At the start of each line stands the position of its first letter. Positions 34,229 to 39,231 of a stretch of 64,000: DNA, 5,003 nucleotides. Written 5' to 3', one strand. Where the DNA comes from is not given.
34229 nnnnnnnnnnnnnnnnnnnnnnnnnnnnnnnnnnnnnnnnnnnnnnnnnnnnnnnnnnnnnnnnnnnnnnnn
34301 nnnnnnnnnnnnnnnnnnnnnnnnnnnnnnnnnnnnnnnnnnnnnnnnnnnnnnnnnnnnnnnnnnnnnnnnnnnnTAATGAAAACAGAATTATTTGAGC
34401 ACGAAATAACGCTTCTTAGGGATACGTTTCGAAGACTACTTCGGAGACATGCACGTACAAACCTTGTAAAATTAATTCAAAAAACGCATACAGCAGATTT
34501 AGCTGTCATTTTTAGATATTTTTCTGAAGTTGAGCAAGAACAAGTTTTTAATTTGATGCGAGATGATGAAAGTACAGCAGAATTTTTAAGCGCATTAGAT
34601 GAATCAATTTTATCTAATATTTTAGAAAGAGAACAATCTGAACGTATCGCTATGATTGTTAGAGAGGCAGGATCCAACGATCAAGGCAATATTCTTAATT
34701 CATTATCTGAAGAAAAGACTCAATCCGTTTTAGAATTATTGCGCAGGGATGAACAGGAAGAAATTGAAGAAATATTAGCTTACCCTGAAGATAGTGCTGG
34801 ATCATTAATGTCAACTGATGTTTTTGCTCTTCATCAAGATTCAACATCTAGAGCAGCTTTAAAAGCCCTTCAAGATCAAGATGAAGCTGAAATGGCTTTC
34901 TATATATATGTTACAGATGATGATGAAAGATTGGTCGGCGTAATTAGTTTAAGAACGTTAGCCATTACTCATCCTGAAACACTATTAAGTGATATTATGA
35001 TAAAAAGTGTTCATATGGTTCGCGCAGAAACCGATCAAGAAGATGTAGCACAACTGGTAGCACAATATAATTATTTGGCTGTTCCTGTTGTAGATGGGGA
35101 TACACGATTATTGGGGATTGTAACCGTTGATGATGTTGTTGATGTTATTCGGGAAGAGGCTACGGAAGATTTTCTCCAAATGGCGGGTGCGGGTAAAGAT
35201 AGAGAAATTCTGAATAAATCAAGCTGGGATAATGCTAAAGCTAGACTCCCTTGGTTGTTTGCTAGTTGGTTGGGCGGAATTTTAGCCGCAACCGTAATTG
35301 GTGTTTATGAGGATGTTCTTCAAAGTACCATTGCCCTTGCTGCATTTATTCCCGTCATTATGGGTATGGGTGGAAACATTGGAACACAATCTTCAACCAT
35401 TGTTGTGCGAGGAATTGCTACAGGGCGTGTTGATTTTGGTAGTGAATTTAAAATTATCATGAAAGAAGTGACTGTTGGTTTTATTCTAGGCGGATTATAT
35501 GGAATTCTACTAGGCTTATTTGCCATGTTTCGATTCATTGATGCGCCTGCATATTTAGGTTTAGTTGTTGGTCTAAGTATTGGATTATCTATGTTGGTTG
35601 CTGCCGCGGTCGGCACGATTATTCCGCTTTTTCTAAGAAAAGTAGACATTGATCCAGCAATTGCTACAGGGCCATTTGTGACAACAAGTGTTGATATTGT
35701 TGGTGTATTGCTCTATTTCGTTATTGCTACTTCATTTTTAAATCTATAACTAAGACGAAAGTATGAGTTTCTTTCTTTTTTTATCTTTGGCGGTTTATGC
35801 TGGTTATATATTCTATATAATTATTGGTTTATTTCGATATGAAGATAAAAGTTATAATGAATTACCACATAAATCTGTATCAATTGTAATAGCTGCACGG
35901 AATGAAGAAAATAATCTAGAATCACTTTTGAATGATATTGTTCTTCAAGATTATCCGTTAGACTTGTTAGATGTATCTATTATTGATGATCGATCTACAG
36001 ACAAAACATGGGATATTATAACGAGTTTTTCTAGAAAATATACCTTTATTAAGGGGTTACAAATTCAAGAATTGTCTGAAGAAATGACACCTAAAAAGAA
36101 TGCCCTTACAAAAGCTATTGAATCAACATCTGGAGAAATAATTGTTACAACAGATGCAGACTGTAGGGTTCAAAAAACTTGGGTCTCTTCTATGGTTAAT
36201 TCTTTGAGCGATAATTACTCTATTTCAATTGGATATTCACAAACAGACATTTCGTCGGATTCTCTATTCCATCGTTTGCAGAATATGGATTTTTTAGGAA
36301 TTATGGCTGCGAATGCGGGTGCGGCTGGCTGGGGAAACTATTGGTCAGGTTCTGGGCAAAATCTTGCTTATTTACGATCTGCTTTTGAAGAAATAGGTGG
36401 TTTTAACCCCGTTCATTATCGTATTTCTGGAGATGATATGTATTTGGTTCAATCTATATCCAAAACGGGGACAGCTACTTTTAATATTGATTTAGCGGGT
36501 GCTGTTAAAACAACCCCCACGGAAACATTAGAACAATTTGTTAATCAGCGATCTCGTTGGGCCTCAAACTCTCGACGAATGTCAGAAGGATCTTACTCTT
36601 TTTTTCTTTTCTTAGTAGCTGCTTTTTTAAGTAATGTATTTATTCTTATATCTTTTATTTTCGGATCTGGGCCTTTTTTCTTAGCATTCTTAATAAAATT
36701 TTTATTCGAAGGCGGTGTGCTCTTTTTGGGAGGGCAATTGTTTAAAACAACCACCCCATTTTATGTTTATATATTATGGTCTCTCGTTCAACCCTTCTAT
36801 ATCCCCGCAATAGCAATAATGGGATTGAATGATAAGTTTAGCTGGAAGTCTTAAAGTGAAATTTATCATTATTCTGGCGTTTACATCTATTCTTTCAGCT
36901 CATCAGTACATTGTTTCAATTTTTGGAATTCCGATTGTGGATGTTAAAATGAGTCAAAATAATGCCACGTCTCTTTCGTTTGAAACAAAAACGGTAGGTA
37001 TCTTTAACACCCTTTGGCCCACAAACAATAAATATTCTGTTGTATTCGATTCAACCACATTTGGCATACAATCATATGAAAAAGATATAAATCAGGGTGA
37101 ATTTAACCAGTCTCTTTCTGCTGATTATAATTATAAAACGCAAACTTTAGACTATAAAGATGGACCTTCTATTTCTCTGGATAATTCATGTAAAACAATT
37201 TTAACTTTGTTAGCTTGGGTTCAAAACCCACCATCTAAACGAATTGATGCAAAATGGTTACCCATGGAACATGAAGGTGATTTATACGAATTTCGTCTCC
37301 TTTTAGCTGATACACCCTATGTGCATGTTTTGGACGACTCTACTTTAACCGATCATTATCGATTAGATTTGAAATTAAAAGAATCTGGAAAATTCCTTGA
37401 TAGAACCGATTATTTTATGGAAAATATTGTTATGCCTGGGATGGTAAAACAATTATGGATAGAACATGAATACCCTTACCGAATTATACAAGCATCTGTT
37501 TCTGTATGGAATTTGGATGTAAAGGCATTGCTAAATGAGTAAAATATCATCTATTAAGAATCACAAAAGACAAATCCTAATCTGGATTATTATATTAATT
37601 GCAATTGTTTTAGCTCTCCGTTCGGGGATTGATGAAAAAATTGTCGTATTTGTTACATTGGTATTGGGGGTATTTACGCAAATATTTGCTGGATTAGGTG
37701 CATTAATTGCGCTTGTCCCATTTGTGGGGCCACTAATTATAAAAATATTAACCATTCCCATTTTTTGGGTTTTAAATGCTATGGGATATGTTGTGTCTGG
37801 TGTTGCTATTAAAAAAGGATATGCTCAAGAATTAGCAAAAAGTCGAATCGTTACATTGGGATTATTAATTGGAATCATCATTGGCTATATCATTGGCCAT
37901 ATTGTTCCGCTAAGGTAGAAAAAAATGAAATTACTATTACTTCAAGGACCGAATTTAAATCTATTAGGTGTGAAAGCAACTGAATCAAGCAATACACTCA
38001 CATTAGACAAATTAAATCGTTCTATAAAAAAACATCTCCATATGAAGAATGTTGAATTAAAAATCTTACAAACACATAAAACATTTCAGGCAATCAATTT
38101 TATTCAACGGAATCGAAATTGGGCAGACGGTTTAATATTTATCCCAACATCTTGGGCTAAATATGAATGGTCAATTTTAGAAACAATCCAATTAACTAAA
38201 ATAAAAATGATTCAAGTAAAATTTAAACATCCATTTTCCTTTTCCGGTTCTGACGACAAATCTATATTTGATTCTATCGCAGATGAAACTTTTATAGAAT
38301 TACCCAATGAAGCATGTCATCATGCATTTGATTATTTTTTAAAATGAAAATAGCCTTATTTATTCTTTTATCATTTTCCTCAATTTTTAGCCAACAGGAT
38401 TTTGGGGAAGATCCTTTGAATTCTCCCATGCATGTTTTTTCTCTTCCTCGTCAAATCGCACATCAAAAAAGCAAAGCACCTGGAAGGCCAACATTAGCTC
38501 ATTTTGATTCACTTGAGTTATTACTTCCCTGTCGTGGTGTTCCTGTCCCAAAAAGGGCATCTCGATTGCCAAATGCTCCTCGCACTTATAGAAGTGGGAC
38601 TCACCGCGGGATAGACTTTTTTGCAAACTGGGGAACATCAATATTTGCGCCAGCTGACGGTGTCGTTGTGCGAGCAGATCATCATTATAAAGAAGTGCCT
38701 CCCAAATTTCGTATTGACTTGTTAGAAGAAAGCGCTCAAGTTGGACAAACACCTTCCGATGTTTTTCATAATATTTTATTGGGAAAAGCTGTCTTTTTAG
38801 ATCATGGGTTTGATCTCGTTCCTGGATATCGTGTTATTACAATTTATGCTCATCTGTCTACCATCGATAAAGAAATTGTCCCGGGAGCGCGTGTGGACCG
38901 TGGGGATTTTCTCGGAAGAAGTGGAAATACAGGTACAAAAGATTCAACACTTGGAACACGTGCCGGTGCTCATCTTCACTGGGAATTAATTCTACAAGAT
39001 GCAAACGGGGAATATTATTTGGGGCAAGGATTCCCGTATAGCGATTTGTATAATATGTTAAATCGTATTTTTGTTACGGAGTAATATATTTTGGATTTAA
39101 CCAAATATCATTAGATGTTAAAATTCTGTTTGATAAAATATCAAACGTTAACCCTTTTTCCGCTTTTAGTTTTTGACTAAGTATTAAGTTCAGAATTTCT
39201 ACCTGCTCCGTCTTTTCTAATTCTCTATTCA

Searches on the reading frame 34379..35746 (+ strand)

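Call 53: search_protein_families(library=pfam, max_evalue=0.00001, proteins=[window:34379-35746:+])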
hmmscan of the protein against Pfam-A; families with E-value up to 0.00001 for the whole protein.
window:34379-35746:+ (456 aa): 3 families
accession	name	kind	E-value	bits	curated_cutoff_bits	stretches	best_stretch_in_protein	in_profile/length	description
PF01769.21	MgtE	-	1.2e-35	122.9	27.6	1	324-449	1-125/125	Divalent cation transporter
PF00571.33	CBS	-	1.8e-20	73.4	24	2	204-258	2-56/57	CBS domain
PF03448.22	MgtE_N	-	2.7e-16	60.4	25.9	1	37-138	2-102/102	MgtE intracellular N domain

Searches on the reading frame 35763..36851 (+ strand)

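Call 54: search_protein_families(library=pfam, max_evalue=0.00001, proteins=[window:35763-36851:+])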
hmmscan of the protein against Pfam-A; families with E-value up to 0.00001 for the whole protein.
window:35763-36851:+ (363 aa): 4 families
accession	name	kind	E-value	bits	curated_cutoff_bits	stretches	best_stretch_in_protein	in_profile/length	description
PF00535.33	Glycos_transf_2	-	2.3e-20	73.6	23.3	1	40-212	1-168/168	Glycosyl transferase family 2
PF13506.12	Glyco_transf_21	-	3.1e-12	46.7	21.7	1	101-267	8-173/174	Glycosyl transferase family 21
PF13641.12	Glyco_tranf_2_3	-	2.1e-08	34.9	27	1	39-268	3-229/230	Glycosyltransferase like family 2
PF13632.12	Glyco_trans_2_3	-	6.9e-08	33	27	1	126-313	1-180/198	Glycosyl transferase family group 2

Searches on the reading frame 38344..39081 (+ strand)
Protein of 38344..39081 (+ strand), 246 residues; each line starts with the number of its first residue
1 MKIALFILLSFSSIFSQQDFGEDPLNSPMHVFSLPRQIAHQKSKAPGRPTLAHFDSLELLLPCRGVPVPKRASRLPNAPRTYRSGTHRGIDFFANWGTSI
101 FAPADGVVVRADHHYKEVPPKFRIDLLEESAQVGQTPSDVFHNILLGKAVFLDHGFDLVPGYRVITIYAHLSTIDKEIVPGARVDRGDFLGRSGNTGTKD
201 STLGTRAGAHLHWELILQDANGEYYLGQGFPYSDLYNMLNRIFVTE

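Call 54: search_protein_families(library=pfam, max_evalue=0.00001, proteins=[window:38344-39081:+])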
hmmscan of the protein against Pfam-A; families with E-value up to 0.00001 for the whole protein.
window:38344-39081:+ (246 aa): 1 family
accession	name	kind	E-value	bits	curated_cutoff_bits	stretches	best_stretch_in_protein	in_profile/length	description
PF01551.29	Peptidase_M23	-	4.2e-17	62.6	28.7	1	146-217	33-89/96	Peptidase family M23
